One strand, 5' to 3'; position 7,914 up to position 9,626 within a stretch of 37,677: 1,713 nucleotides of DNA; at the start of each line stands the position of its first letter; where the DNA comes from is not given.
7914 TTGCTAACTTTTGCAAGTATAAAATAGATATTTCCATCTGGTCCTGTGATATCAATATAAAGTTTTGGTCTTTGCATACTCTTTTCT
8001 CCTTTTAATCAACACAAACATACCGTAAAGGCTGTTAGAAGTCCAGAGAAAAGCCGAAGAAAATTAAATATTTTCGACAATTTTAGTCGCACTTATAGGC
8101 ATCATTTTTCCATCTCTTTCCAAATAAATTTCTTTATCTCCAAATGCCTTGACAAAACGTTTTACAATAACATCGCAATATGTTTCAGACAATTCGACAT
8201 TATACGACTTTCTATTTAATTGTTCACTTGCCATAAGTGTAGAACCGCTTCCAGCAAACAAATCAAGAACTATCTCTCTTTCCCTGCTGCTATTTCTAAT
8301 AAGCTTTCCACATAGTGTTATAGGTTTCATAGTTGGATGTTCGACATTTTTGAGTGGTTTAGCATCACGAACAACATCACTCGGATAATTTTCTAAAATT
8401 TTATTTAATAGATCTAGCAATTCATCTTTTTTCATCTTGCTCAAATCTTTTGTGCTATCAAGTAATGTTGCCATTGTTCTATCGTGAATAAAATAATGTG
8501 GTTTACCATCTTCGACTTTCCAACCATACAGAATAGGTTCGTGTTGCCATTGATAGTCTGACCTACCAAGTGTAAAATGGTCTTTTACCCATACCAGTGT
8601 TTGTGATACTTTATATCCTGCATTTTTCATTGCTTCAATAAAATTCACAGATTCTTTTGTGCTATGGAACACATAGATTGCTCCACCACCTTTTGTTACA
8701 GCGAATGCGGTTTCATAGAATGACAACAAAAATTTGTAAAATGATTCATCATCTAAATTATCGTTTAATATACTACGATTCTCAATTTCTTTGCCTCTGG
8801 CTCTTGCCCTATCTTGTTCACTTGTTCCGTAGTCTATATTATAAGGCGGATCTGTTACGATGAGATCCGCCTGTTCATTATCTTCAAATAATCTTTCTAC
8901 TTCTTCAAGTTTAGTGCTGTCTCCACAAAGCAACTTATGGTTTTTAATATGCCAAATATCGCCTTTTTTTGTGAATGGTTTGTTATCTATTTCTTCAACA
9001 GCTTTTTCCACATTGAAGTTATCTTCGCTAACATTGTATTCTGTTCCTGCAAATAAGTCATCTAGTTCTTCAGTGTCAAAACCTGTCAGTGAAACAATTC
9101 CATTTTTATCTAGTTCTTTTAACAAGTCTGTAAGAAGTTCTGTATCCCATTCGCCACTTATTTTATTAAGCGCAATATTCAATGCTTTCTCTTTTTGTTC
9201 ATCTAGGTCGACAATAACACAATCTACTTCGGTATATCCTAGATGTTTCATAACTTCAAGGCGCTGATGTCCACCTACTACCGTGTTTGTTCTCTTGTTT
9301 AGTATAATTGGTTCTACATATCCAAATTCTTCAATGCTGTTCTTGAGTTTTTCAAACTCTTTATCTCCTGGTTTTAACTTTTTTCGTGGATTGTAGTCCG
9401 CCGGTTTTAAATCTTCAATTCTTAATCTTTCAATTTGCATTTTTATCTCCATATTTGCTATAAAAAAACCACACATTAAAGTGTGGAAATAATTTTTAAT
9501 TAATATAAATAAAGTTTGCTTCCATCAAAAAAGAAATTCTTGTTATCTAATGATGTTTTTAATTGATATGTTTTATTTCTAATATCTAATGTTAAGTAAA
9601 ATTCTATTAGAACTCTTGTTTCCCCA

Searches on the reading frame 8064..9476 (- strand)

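Call 97: search_protein_families(library=pfam, proteins=[window:8064-9476:-], max_evalue=0.001)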
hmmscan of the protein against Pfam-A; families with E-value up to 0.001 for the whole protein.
window:8064-9476:- (470 aa): 3 families
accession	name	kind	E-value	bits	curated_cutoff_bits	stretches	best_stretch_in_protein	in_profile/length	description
PF01555.25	N6_N4_Mtase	-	1.3e-32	114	26.7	1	204-438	2-220/221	DNA methylase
PF02195.25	ParB_N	-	4.2e-09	36.8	26.3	1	14-100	2-89/95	ParB N-terminal domain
PF03602.21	Cons_hypoth95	-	0.00011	22.4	24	0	399-432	41-72/182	Conserved hypothetical protein 95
